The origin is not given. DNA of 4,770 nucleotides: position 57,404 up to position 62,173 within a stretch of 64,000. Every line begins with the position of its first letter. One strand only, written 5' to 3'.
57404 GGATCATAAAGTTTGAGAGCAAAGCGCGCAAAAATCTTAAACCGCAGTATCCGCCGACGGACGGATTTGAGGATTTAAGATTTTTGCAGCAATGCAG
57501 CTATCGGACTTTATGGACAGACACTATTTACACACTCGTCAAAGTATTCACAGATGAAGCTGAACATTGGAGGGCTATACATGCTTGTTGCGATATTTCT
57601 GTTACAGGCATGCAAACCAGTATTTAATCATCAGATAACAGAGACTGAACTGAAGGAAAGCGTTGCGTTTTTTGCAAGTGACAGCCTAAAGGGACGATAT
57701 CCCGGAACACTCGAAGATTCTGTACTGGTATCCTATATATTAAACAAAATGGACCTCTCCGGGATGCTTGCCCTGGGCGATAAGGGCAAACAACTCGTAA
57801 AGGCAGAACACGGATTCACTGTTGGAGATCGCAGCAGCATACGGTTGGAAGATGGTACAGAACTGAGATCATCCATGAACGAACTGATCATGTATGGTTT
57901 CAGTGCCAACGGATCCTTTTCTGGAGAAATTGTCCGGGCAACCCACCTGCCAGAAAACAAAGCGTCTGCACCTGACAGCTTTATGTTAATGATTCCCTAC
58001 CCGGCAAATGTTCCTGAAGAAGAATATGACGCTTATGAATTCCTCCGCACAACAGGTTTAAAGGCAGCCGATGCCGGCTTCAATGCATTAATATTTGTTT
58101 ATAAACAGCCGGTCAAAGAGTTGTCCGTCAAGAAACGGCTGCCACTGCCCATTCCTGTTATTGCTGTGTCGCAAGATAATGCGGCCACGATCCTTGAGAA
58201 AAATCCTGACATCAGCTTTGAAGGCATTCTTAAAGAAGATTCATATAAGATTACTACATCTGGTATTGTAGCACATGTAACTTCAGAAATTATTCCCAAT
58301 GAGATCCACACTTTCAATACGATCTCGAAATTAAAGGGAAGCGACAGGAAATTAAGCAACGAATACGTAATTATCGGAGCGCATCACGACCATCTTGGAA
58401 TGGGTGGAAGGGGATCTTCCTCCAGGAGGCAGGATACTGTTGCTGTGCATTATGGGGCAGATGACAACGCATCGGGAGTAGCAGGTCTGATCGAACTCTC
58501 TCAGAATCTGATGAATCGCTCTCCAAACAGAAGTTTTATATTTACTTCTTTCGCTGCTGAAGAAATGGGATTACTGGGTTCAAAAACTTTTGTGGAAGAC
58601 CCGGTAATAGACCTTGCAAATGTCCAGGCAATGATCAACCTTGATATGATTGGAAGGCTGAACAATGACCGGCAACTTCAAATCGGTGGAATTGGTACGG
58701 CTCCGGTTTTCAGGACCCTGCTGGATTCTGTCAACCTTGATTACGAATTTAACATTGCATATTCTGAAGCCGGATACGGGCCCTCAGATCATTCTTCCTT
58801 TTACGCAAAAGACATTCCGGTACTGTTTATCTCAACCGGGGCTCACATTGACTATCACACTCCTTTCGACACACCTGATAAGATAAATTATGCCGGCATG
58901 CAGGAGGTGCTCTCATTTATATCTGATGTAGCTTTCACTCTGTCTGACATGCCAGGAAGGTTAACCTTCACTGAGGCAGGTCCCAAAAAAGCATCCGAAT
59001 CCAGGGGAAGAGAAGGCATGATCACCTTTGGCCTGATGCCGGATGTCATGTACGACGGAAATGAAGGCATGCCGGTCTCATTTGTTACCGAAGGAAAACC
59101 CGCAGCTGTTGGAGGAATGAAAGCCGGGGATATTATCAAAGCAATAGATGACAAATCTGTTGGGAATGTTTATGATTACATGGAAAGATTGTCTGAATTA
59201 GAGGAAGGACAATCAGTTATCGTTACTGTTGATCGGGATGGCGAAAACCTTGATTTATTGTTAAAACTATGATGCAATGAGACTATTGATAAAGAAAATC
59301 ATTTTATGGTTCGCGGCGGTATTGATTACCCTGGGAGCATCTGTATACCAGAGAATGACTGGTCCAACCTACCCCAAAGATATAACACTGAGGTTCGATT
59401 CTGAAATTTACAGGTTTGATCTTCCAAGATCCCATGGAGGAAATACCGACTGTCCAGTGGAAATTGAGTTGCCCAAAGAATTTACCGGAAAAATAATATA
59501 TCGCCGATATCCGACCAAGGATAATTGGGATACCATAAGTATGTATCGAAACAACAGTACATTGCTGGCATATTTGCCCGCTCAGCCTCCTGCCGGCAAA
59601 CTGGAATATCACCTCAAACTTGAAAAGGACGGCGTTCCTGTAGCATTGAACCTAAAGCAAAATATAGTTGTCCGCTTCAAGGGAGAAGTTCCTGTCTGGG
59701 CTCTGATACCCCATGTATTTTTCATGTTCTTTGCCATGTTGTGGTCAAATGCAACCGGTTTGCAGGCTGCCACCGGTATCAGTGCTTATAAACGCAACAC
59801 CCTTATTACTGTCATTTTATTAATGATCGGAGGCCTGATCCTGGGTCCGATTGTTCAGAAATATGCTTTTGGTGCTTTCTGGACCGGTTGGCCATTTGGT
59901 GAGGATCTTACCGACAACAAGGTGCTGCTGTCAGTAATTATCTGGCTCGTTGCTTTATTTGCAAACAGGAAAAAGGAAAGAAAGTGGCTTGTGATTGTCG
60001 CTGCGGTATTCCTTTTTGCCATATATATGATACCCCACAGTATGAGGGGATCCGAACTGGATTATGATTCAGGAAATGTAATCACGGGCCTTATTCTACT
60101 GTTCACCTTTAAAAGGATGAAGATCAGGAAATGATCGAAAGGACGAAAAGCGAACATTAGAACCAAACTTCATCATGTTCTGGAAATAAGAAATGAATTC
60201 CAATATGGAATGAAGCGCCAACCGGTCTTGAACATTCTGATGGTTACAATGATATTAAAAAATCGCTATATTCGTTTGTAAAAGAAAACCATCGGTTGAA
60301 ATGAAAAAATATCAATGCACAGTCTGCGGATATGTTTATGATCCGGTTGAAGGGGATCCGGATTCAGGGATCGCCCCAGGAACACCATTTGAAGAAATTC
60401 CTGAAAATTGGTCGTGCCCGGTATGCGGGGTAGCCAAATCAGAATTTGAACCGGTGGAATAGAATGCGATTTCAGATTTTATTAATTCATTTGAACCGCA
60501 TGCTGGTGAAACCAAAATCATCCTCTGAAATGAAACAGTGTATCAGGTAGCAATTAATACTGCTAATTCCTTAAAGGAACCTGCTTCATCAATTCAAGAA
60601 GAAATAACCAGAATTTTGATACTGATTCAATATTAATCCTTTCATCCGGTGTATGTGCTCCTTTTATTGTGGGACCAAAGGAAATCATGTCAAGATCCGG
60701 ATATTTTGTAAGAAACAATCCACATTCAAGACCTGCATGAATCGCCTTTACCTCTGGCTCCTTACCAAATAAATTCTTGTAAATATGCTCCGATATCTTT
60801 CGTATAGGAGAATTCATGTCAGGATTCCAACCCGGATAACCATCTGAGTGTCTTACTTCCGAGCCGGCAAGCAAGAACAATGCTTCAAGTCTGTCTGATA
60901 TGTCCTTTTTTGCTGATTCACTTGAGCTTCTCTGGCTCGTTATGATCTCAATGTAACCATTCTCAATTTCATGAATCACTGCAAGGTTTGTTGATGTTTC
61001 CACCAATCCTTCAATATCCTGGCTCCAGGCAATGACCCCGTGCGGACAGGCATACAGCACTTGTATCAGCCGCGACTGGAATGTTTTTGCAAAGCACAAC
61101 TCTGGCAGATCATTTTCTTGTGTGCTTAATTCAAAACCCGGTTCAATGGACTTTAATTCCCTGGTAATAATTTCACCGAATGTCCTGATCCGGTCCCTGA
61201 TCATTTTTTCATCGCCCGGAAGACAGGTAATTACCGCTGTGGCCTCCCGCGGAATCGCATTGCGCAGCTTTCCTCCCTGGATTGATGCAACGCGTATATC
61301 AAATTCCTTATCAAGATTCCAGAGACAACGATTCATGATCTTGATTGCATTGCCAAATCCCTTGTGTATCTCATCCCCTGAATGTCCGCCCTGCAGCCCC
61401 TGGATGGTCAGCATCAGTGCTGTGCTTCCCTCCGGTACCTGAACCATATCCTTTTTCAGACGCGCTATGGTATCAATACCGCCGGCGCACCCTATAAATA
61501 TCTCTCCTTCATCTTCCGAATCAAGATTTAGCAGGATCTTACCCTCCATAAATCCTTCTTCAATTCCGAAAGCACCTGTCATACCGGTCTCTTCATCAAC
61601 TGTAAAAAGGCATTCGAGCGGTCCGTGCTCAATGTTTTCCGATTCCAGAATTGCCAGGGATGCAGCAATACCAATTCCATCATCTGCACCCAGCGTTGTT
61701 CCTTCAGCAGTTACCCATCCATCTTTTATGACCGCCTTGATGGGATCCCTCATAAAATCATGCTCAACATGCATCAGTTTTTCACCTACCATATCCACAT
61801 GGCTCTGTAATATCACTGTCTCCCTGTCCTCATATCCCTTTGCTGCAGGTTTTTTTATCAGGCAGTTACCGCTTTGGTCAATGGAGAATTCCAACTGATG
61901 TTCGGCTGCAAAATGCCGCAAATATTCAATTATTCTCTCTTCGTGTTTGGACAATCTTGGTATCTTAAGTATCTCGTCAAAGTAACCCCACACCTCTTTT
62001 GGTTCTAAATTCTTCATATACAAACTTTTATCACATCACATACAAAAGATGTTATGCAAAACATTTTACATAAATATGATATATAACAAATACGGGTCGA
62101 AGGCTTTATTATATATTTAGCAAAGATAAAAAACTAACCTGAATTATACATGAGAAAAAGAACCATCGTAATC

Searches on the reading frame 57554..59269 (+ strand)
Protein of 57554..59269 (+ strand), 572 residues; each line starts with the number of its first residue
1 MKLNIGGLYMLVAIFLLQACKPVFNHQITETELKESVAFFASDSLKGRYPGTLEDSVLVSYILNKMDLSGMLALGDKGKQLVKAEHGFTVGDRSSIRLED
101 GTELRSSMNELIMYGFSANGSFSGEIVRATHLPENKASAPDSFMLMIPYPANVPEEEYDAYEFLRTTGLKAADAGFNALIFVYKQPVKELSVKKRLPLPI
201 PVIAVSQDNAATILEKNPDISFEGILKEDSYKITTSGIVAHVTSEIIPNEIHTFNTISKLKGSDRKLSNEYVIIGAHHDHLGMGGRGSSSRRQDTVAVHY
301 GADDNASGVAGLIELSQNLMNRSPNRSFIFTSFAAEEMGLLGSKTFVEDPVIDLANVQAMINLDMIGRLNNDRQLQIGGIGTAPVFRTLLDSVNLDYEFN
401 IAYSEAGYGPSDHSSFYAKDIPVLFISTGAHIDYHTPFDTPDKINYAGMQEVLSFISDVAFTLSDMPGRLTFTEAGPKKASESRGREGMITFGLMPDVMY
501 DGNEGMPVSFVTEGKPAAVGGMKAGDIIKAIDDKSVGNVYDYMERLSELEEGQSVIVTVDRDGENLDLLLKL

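Call 49: search_protein_families(library=pfam, proteins=[window:57554-59269:+], max_evalue=0.001)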
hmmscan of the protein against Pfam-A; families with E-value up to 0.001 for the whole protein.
window:57554-59269:+ (572 aa): 5 families
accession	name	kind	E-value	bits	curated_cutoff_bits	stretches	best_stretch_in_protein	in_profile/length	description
PF04389.22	Peptidase_M28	-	8.1e-41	140.3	21.3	1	255-457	1-190/193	Peptidase family M28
PF13180.12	PDZ_2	-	5.2e-10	39.9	27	1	504-572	12-80/80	PDZ domain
PF17820.7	PDZ_6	-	8.4e-06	25.9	27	1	511-561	5-54/54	PDZ domain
PF00595.29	PDZ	-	0.00012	22.8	23.2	1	491-539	11-60/81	PDZ domain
PF01546.33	Peptidase_M20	-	0.00023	21.6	24.6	1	275-405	3-113/206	Peptidase family M20/M25/M40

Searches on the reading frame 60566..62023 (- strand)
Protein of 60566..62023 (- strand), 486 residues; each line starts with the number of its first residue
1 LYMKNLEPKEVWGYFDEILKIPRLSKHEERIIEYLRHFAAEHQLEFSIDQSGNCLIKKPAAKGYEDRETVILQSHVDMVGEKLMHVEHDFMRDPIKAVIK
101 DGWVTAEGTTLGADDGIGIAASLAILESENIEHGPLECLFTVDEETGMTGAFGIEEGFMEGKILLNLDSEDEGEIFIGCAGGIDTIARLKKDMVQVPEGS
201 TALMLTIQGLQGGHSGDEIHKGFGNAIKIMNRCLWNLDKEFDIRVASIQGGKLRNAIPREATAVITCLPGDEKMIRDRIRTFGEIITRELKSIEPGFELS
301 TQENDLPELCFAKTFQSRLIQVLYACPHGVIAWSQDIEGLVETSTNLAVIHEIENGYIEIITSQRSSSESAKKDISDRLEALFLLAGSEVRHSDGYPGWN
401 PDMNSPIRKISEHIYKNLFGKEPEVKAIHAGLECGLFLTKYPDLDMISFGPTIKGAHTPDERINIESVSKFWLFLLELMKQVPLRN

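Call 66: search_protein_families(library=pfam, proteins=[window:60566-62023:-], max_evalue=0.00001)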
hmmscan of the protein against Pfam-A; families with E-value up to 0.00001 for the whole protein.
window:60566-62023:- (486 aa): 2 families
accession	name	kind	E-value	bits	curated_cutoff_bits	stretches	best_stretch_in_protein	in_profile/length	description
PF01546.33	Peptidase_M20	-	3.1e-16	60.4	24.6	1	72-479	2-204/206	Peptidase family M20/M25/M40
PF07687.19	M20_dimer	-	3.8e-08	33.7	21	1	205-287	11-100/107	Peptidase dimerisation domain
